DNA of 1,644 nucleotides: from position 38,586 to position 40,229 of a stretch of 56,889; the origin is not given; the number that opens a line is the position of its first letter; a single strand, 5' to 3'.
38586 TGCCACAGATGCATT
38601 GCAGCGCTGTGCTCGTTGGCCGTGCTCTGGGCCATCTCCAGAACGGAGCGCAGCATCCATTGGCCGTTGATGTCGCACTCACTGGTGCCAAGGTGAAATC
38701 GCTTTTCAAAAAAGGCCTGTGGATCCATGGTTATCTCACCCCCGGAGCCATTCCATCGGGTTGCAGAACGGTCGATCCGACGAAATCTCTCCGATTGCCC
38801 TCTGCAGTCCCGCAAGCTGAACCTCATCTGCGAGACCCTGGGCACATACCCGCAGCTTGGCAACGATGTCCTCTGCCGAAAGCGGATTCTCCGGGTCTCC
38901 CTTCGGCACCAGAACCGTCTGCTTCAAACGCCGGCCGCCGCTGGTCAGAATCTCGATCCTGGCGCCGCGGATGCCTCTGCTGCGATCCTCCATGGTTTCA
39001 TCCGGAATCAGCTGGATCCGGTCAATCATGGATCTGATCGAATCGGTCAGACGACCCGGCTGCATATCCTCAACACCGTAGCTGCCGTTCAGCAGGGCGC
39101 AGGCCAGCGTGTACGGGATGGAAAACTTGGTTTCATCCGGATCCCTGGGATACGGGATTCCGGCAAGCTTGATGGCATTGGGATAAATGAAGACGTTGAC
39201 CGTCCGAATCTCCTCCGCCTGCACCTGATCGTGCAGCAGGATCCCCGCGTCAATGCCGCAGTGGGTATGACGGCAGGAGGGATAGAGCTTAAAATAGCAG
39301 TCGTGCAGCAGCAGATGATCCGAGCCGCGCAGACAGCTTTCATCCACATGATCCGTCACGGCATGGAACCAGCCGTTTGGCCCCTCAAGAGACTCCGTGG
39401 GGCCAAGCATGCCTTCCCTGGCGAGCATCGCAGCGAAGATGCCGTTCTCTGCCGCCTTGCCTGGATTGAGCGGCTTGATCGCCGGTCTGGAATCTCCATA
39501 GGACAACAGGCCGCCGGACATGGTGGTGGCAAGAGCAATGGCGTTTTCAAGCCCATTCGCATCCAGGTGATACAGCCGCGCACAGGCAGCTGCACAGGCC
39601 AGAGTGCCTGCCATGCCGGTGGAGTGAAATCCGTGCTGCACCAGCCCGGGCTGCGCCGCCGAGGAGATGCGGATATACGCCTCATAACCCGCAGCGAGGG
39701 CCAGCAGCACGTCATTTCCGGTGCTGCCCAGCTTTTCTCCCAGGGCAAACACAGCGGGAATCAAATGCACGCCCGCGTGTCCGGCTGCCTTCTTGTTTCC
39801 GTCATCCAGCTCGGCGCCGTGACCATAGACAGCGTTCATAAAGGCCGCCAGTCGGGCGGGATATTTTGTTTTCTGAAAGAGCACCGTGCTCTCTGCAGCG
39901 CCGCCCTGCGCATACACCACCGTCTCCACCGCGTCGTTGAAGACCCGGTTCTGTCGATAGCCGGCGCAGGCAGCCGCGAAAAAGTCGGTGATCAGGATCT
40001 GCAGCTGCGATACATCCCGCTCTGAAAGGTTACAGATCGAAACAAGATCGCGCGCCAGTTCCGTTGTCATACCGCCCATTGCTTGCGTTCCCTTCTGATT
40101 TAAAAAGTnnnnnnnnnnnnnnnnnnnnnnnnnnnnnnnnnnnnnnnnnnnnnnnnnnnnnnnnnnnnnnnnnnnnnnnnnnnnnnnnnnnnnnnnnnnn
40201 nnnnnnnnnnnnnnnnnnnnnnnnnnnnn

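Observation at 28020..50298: About 21 kb co-directional locus fusing a Wzx/Wzy glycopolymer kit with carboxylate-ligating enzymes and a pathway built from central-metabolism paralogs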

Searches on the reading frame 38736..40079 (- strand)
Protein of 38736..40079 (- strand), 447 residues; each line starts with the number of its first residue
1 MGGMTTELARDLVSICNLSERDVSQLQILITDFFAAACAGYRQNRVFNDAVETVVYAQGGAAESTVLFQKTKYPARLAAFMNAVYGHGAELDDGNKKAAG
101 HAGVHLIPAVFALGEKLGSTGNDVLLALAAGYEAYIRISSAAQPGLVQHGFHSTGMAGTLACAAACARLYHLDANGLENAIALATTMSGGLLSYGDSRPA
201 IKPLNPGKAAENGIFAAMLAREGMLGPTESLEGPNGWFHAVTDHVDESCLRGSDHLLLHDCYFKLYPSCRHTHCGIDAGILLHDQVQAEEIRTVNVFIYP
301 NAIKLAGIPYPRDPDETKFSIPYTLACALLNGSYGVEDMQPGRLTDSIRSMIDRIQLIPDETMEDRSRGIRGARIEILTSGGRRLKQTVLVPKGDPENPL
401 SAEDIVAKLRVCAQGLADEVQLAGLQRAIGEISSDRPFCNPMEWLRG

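Call 4: search_protein_families(library=pfam, proteins=[window:38736-40079:-], max_evalue=0.01)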
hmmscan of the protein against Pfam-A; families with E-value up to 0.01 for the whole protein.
window:38736-40079:- (447 aa): 2 families
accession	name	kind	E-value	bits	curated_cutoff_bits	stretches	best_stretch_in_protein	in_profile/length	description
PF03972.19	MmgE_PrpD_N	-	3.1e-49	167.8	32.1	1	17-244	14-238/244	MmgE/PrpD N-terminal domain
PF19305.4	MmgE_PrpD_C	-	6.5e-31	107.9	32.1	1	266-419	1-158/173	MmgE/PrpD C-terminal domain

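Call 6: search_protein_families(library=ncbifam, proteins=[window:38736-40079:-], max_evalue=0.01)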
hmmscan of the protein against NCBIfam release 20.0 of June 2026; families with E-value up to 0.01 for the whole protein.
window:38736-40079:- (447 aa): 2 families
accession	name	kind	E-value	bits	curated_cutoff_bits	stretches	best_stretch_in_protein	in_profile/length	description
NF042438.1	PrpD_hiGCgrampos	equivalog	2.8e-07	29.5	950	1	36-420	55-458/499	2-methylcitrate dehydratase PrpD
NF006943.0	PRK09425.1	equivalog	3.5e-06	26.1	575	1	159-356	176-381/480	bifunctional 2-methylcitrate dehydratase/aconitate hydratase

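Call 14: find_related_loci(query=window:38736-40079:-, collection=genome_contigs, flank=10000)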
Query window:38736-40079:- (447 aa) in genome_contigs; peptide patterns used: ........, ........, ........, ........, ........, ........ (x = any residue, [..] = any of these).
91 stretches matched a pattern; 27 encode a relative of the query (tblastn E <= 1e-3); 27 distinct loci.
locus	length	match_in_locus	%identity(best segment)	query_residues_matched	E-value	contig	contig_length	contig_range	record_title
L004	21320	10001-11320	73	3-442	0e+0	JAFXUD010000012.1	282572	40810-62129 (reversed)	MAG: Victivallales bacterium isolate RGIG6748 Sheep_Rumen-3__c285010, whole genome shotgun sequence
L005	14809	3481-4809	75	3-445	0e+0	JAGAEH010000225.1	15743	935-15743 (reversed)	MAG: Lachnospiraceae bacterium isolate RGIG8364 Water_buffalos_Rumen.Co__c7025762, whole genome shotgun sequence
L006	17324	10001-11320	70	3-442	0e+0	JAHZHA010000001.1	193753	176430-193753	MAG: Bacillota bacterium isolate HRGM_Genome_3196 HRGM_Genome_3196_1, whole genome shotgun sequence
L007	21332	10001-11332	73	3-446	0e+0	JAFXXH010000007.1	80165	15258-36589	MAG: Oscillospiraceae bacterium isolate RGIG6830 Sheep_Rumen-4__c146685, whole genome shotgun sequence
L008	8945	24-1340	73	3-442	0e+0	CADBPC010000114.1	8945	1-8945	MAG: uncultured Lachnospiraceae bacterium isolate RUG14180 genome assembly, contig: RUG14180_asm_114, whole genome shotg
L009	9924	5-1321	73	3-442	0e+0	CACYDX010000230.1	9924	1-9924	MAG: Ruminococcaceae bacterium isolate RUG11848 genome assembly, contig: RUG11848_asm_230, whole genome shotgun sequence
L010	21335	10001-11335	69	3-447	0e+0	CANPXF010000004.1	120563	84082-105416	MAG: uncultured Clostridia bacterium isolate Lapin-005__bin112 genome assembly, contig: Lapin-005__NODE_134_length_12056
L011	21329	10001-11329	70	3-445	0e+0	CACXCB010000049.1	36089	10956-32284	MAG: uncultured Erysipelotrichaceae bacterium isolate RUG11122 genome assembly, contig: RUG11122_asm_49, whole genome sh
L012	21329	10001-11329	71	3-445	0e+0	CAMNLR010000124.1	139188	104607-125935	MAG: uncultured Lachnospiraceae bacterium isolate SRR873599_bin.41_metaWRAP_v1.3_MAG genome assembly, contig: ERZ1756080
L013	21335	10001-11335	69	3-447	0e+0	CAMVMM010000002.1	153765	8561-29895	MAG TPA_asm: uncultured Clostridia bacterium isolate SRR8387717_bin.34_metaWRAP_v1.3_MAG genome assembly, contig: ERZ142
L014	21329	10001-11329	71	3-445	0e+0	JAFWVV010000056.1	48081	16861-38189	MAG: Oscillospiraceae bacterium isolate RGIG6117 Sheep_Omasum.Co__c2234019, whole genome shotgun sequence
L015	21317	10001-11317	73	3-442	0e+0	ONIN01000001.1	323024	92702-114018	uncultured Clostridiales bacterium isolate RUG342 genome assembly, contig: scaffold_6, whole genome shotgun sequence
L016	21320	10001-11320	69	8-447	0e+0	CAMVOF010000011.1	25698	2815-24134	MAG TPA_asm: uncultured Clostridia bacterium isolate SRR8387721_bin.45_metaWRAP_v1.3_MAG genome assembly, contig: ERZ142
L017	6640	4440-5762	70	3-443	0e+0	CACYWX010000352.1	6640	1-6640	MAG: uncultured Ruminococcus sp. isolate RUG12348 genome assembly, contig: RUG12348_asm_352, whole genome shotgun sequen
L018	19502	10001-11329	70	3-445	0e+0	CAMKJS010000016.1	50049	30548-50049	MAG: uncultured Clostridia bacterium isolate SRR12081298_bin.59_metaWRAP_v1.3_MAG genome assembly, contig: ERZ12289774.6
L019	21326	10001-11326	70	3-445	0e+0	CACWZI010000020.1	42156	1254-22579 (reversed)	MAG: uncultured Clostridiales bacterium isolate RUG11052 genome assembly, contig: RUG11052_asm_20, whole genome shotgun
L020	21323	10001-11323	65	3-442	0e+0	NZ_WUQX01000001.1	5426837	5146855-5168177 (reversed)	Sporofaciens musculi strain WCA-9-b2 tig00000001_pilon, whole genome shotgun sequence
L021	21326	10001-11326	69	3-445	0e+0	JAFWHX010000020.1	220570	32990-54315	MAG: Eubacterium sp. isolate RGIG5755 Sheep_Ileum-3__c191230, whole genome shotgun sequence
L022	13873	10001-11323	65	3-443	0e+0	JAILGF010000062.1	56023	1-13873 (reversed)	MAG: Lachnospiraceae bacterium isolate RUI091 k141_2856400_flag=0_multi=36.0363_len=56023, whole genome shotgun sequence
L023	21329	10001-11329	63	3-445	0e+0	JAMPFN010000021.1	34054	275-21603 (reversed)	MAG: Clostridium sp. isolate NALB_7861_8 Scaffold_#21__SCF_021___34054_bp, whole genome shotgun sequence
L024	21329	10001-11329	65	4-445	0e+0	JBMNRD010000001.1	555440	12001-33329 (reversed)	MAG: Lachnospiraceae bacterium isolate SBF912SR4HQ0020 scaffold_4_c1, whole genome shotgun sequence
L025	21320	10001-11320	66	3-442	0e+0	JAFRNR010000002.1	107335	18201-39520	MAG: Lachnospiraceae bacterium isolate RGIG2635 Goat_Omasum-1__c58658, whole genome shotgun sequence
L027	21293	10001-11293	60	2-425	1e-165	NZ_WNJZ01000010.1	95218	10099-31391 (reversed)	Ruminococcus sp. zg-924 Scaffold10_1, whole genome shotgun sequence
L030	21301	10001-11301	55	5-436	2e-141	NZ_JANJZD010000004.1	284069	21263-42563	Acetatifactor muris strain DSM 23669 NODE_4_length_284069_cov_20.984941, whole genome shotgun sequence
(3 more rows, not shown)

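Call 30: search_protein_families(library=pfam, proteins=[L014:13086-14450:+, L016:8804-9967:+, L004:2664-3803:+, L020:17428-18537:+, L025:7763-8809:+, L024:89-1036:+, L030:17242-19068:+, L013:8591-9880:+, L012:8004-9245:+, L020:8532-9983:+], max_evalue=0.001)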
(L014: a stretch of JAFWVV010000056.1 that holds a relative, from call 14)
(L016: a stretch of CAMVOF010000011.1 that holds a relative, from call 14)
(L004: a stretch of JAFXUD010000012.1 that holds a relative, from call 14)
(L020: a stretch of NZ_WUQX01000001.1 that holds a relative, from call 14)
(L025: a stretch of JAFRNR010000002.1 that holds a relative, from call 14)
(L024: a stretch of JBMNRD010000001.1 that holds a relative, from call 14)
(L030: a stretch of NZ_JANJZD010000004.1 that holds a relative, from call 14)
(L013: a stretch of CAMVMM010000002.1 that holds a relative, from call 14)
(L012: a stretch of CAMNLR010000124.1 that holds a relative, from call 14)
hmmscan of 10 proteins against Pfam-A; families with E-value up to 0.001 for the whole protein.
L014:13086-14450:+ (454 aa): 1 family
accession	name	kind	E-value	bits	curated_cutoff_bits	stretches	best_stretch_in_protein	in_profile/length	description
PF06808.19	DctM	-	1.5e-47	162.8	23.8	1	13-446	1-409/413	Tripartite ATP-independent periplasmic transporter, DctM component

L016:8804-9967:+ (387 aa): 3 families
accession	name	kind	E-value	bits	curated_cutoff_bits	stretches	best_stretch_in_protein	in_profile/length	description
PF02786.22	CPSase_L_D2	-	1.4e-06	28.4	19.8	0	244-307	139-203/211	Carbamoyl-phosphate synthase L chain, ATP binding domain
PF02655.19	ATP-grasp_3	-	7.6e-06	26.5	23.2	1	118-287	2-159/160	ATP-grasp domain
PF14397.11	ATPgrasp_ST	-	0.00011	22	31.4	1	110-200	12-108/278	Sugar-transfer associated ATP-grasp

L004:2664-3803:+ (379 aa): 1 family
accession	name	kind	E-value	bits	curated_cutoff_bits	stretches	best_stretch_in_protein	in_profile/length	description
PF14397.11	ATPgrasp_ST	-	2.2e-35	122.7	31.4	1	103-358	6-268/278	Sugar-transfer associated ATP-grasp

L020:17428-18537:+ (369 aa): 6 families
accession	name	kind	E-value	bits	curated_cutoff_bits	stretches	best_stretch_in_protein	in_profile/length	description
PF16363.11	GDP_Man_Dehyd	-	1.9e-53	182.5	27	1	27-359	1-331/332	GDP-mannose 4,6 dehydratase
PF01370.27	Epimerase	-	5.5e-52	177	20.9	1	26-287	1-240/240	NAD dependent epimerase/dehydratase family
PF04321.23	RmlD_sub_bind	-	9.1e-17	61.5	27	1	25-309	2-235/287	RmlD substrate binding domain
PF01073.25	3Beta_HSD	-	4.2e-16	59.2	22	1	27-306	1-269/280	3-beta hydroxysteroid dehydrogenase/isomerase family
PF02719.21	Polysacc_synt_2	-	1.1e-12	48.2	20.2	1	26-206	1-156/293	Polysaccharide biosynthesis protein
PF07993.18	NAD_binding_4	-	0.00015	21.4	20.1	0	28-203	1-192/258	Male sterility protein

L025:7763-8809:+ (348 aa): 2 families
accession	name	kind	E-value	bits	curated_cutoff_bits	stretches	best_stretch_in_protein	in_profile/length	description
PF03102.20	NeuB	-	1.5e-82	277.1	22.1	1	32-271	1-239/241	NeuB family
PF08666.17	SAF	-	1.2e-10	42.2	21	1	287-343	2-62/63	SAF domain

L024:89-1036:+ (315 aa): 2 families
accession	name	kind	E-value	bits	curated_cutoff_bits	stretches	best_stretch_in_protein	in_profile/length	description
PF03466.25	LysR_substrate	-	6e-30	104.6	28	1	88-303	3-205/209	LysR substrate binding domain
PF00126.33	HTH_1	-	3.9e-19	68.8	26.6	1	3-62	1-60/60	Bacterial regulatory helix-turn-helix protein, lysR family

L030:17242-19068:+ (608 aa): 4 families
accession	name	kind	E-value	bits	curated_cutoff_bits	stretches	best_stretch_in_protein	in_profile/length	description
PF00733.27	Asn_synthase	-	1.3e-50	173.5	21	1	243-603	5-353/354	Asparagine synthase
PF13537.11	GATase_7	-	1.7e-43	147.9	25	1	45-164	2-122/123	Glutamine amidotransferase domain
PF13522.11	GATase_6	-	8.8e-37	126.5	27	1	40-159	12-130/130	Glutamine amidotransferase domain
PF12481.13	DUF3700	-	6.1e-05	23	27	1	58-161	68-174/228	Aluminium induced protein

L013:8591-9880:+ (429 aa): 5 families
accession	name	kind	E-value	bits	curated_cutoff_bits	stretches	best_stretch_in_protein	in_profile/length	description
PF02786.22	CPSase_L_D2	-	1.1e-08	35.3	19.8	1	117-313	2-205/211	Carbamoyl-phosphate synthase L chain, ATP binding domain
PF18603.7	LAL_C2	-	1.8e-06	28.6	29.4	1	337-408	3-73/78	L-amino acid ligase C-terminal domain 2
PF13535.11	ATP-grasp_4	-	5.6e-06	26.5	27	1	146-265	2-130/160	ATP-grasp domain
PF07478.18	Dala_Dala_lig_C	-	0.00025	21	24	1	146-195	36-83/204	D-ala D-ala ligase C-terminus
PF21360.3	PylC-like_N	-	0.00092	19.8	27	0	20-83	4-72/96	PylC-like, N-terminal domain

L012:8004-9245:+ (413 aa): 7 families
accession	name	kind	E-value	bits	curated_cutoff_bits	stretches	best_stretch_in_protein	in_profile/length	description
PF13535.11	ATP-grasp_4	-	3.7e-12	46.6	27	1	135-275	2-155/160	ATP-grasp domain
PF07478.18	Dala_Dala_lig_C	-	3.1e-11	43.6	24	1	123-226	24-121/204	D-ala D-ala ligase C-terminus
PF01071.24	GARS_A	-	4.3e-09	36.9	27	1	102-204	2-112/194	Phosphoribosylglycinamide synthetase, ATP-grasp (A) domain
PF02655.19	ATP-grasp_3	-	4.8e-08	33.7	23.2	1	101-210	2-96/160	ATP-grasp domain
PF18603.7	LAL_C2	-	4e-07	30.6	29.4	1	318-390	2-75/78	L-amino acid ligase C-terminal domain 2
PF18130.6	ATPgrasp_N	-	4.5e-05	24.4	27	1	23-89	8-80/81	ATP-grasp N-terminal domain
PF15632.11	ATPgrasp_Ter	-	0.00073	19.8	29.1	0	176-307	5-116/131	ATP-grasp in the biosynthetic pathway with Ter operon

L020:8532-9983:+ (483 aa): 3 families
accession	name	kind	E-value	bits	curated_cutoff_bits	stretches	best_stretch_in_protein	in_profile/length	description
PF01943.22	Polysacc_synt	-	3.5e-26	92.7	28.2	1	10-273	5-272/274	Polysaccharide biosynthesis protein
PF13440.11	Polysacc_synt_3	-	2.2e-12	47.3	23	1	32-323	3-290/293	Polysaccharide biosynthesis protein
PF01554.23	MatE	-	5e-06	26.8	24.9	1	221-375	7-161/161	MatE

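Call 46: search_solved_structures(query=window:38736-40079:-, max_evalue=0.00001)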
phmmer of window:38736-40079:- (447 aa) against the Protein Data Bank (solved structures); distinct sequences matched with E-value up to 0.00001: 11.
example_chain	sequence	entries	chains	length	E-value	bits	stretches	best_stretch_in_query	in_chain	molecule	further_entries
7bra_A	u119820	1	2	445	2.5e-33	118.8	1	30-412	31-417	Bacillus subtilis IRG1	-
7e9d_A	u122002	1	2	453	6.1e-32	114.3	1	30-412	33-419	IRG1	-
2hp0_A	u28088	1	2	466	4.2e-29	104.9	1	4-413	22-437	IDS-epimerase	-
2hp3_A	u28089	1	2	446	4.3e-29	104.9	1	5-413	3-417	IDS-epimerase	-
12ux_A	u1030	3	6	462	1.8e-23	86.4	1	14-416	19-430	Cis-aconitate decarboxylase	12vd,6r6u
12vw_A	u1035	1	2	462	1.8e-23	86.4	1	14-416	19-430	Cis-aconitate decarboxylase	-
12vt_A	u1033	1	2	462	1.9e-23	86.3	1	14-416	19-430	Cis-aconitate decarboxylase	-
12vq_A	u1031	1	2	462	2.4e-23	86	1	14-416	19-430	Cis-aconitate decarboxylase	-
7br9_A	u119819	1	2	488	3e-20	75.7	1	63-414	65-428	Cis-aconitate decarboxylase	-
6r6t_A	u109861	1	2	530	3.9e-20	75.4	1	63-414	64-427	Cis-aconitate decarboxylase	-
5mux_A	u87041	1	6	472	7.1e-07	31.7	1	160-362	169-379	2-methylcitrate dehydratase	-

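Call 52: search_protein_families(library=pfam, proteins=[L021:5125-6741:+, L021:6806-8401:+, L004:11427-12491:+, L010:11583-12014:+, L027:8655-9983:+, L027:7699-8658:+, L027:5283-6440:+, L020:7350-8480:+, L019:7360-8607:+, L023:7256-8716:+], max_evalue=0.001)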
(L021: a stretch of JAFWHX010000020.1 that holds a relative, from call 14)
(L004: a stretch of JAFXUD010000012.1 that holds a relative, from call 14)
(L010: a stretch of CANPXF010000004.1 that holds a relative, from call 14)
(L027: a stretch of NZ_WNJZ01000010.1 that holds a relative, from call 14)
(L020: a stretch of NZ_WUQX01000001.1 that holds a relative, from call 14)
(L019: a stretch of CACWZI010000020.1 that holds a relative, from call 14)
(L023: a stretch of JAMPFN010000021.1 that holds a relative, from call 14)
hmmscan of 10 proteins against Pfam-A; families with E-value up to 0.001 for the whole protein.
L021:5125-6741:+ (538 aa): 1 family
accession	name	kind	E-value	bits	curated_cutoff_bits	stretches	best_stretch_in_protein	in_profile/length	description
PF03062.24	MBOAT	-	2.2e-10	40.8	27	1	174-387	80-296/337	MBOAT, membrane-bound O-acyltransferase family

L021:6806-8401:+ (531 aa): 2 families
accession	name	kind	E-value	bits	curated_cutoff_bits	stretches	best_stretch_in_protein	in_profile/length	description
PF01379.25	Porphobil_deam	-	3.9e-24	85.8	22.1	1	243-443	1-201/207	Porphobilinogen deaminase, dipyromethane cofactor binding domain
PF13241.12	NAD_binding_7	-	6.2e-24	85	22.1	1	7-112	2-103/104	Putative NAD(P)-binding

L004:11427-12491:+ (354 aa): 6 families
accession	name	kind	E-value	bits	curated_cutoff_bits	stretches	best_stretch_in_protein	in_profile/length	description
PF01637.24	ATPase_2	-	2.1e-09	37.9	33.2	1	16-252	1-224/225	ATPase domain predominantly from Archaea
PF13173.12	AAA_14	-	1.1e-07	32.4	27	1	134-189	54-104/129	AAA domain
PF13401.12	AAA_22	-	1.8e-06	28.7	27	1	32-185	4-125/130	AAA domain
PF13191.12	AAA_16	-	0.00024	22.1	32.6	1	32-171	23-160/167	AAA ATPase domain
PF09820.16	AAA-ATPase_like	-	0.00032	21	26.1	0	7-50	7-48/201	Predicted AAA-ATPase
PF14581.11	SseB_C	-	0.00077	20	22.5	0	130-200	35-104/106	SseB protein C-terminal domain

L010:11583-12014:+ (143 aa): 2 families
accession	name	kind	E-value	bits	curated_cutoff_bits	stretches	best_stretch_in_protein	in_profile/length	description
PF13537.11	GATase_7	-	2.7e-12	47.2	25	1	87-131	2-46/123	Glutamine amidotransferase domain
PF13522.11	GATase_6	-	1.2e-11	45.2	27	1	83-131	13-61/130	Glutamine amidotransferase domain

L027:8655-9983:+ (442 aa): 1 family
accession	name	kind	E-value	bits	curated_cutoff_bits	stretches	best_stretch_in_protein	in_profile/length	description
PF04932.20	Wzy_C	-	3.1e-09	37.2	31.7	1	207-352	3-147/149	O-Antigen ligase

L027:7699-8658:+ (319 aa): 0 families

L027:5283-6440:+ (385 aa): 1 family
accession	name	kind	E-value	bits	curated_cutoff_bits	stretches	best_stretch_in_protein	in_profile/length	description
PF01757.29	Acyl_transf_3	-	1.1e-23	84.3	31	1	11-369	2-324/326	Acyltransferase domain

L020:7350-8480:+ (376 aa): 1 family
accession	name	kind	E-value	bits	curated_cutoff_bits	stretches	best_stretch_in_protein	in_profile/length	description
PF14897.12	EpsG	-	6.1e-29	101.6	30.1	1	46-350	5-296/326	EpsG family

L019:7360-8607:+ (415 aa): 1 family
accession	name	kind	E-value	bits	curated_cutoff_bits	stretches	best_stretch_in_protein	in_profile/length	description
PF04932.20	Wzy_C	-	8.8e-11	42.2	31.7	1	192-333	11-148/149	O-Antigen ligase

L023:7256-8716:+ (486 aa): 2 families
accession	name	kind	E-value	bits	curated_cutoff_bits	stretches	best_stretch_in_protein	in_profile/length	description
PF13440.11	Polysacc_synt_3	-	5.8e-102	341.3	23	1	36-328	1-293/293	Polysaccharide biosynthesis protein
PF01943.22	Polysacc_synt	-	1.5e-35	123.4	28.2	1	14-278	3-273/274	Polysaccharide biosynthesis protein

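Call 87: search_protein_families(library=pfam, proteins=[L027:864-1748:+, L027:1825-2853:+, L027:3547-4116:+, L027:93-848:+, L006:8873-9571:+, L006:7704-8876:+, L006:3303-4541:+, L006:766-2172:+, L022:8955-9950:+, L015:8712-9935:+], max_evalue=0.001)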
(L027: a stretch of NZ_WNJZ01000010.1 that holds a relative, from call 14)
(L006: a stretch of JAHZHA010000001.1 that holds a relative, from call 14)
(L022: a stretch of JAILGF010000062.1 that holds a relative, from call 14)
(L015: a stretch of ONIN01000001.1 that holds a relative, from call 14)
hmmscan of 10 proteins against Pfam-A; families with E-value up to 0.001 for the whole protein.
L027:864-1748:+ (294 aa): 2 families
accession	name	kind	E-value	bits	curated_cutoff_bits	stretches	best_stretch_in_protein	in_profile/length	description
PF00483.29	NTP_transferase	-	9.1e-76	255.1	21.2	1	2-239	1-242/245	Nucleotidyl transferase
PF12804.13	NTP_transf_3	-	3.5e-08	34.2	27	1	3-127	1-114/160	MobA-like NTP transferase domain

L027:1825-2853:+ (342 aa): 7 families
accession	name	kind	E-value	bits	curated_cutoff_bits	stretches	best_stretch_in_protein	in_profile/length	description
PF16363.11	GDP_Man_Dehyd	-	4.4e-89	299.6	27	1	4-309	1-332/332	GDP-mannose 4,6 dehydratase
PF01370.27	Epimerase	-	7.4e-72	242.1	20.9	1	3-245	1-240/240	NAD dependent epimerase/dehydratase family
PF01073.25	3Beta_HSD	-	1.4e-15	57.5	22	1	4-228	1-224/280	3-beta hydroxysteroid dehydrogenase/isomerase family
PF02719.21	Polysacc_synt_2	-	3.5e-15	56.4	20.2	1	3-127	1-130/293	Polysaccharide biosynthesis protein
PF04321.23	RmlD_sub_bind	-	9.3e-14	51.6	27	1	1-185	1-153/287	RmlD substrate binding domain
PF07993.18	NAD_binding_4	-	9.8e-14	51.6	20.1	1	75-182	89-206/258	Male sterility protein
PF13460.12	NAD_binding_10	-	0.00023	21.5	27.2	1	40-137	28-110/184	NAD(P)H-binding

L027:3547-4116:+ (189 aa): 1 family
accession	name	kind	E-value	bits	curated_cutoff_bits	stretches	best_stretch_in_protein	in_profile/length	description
PF00908.23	dTDP_sugar_isom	-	1.7e-63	213.7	27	1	11-182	1-168/168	dTDP-4-dehydrorhamnose 3,5-epimerase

L027:93-848:+ (251 aa): 1 family
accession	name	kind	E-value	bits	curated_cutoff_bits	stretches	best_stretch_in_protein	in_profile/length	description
PF19567.5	CpsB_CapC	-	8.3e-51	173.1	27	1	1-227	1-230/234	Capsular polysaccharide synthesis, CpsB/CapC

L006:8873-9571:+ (232 aa): 1 family
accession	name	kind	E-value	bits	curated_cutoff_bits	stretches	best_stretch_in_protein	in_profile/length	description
PF02348.25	CTP_transf_3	-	3.6e-27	96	22.6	1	5-140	1-121/217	Cytidylyltransferase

L006:7704-8876:+ (390 aa): 1 family
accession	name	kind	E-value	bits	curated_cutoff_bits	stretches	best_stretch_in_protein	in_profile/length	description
PF02350.25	Epimerase_2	-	6.8e-84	282.1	30.6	1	28-368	5-346/347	UDP-N-acetylglucosamine 2-epimerase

L006:3303-4541:+ (412 aa): 2 families
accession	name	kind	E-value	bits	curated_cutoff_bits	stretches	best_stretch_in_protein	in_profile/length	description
PF02719.21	Polysacc_synt_2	-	5.9e-35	121.3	20.2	1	50-337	1-287/293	Polysaccharide biosynthesis protein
PF01370.27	Epimerase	-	0.00044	20.2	20.9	0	50-184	1-121/240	NAD dependent epimerase/dehydratase family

L006:766-2172:+ (468 aa): 2 families
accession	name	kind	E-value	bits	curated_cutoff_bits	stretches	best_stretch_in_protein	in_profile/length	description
PF01943.22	Polysacc_synt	-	3e-21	76.5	28.2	1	8-272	2-271/274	Polysaccharide biosynthesis protein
PF01554.23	MatE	-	6.7e-09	36.1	24.9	1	217-369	3-160/161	MatE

L022:8955-9950:+ (331 aa): 3 families
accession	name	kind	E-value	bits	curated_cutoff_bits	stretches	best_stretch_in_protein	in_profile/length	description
PF00535.33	Glycos_transf_2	-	2.2e-27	96.5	23.3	1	11-133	2-123/168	Glycosyl transferase family 2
PF13641.12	Glyco_tranf_2_3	-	1.8e-09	38.4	27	1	9-121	3-119/230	Glycosyltransferase like family 2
PF10111.15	Glyco_tranf_2_2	-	2.6e-05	24.3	27.3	1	11-115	4-113/276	Glycosyltransferase like family 2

L015:8712-9935:+ (407 aa): 5 families
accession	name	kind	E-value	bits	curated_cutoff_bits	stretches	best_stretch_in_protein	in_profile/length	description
PF03721.20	UDPG_MGDP_dh_N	-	2.3e-29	102.7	27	1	1-174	1-182/187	UDP-glucose/GDP-mannose dehydrogenase family, NAD binding domain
PF00984.24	UDPG_MGDP_dh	-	1.5e-28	99.2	25.4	1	209-298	2-93/94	UDP-glucose/GDP-mannose dehydrogenase family, central domain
PF03720.21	UDPG_MGDP_dh_C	-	8e-10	39.5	30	1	318-386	2-73/103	UDP-glucose/GDP-mannose dehydrogenase family, UDP binding domain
PF02737.24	3HCDH_N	-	0.00015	22.2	22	1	2-91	1-91/180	3-hydroxyacyl-CoA dehydrogenase, NAD binding domain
PF01210.29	NAD_Gly3P_dh_N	-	0.00026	21.4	23.1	1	2-89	1-80/158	NAD-dependent glycerol-3-phosphate dehydrogenase N-terminus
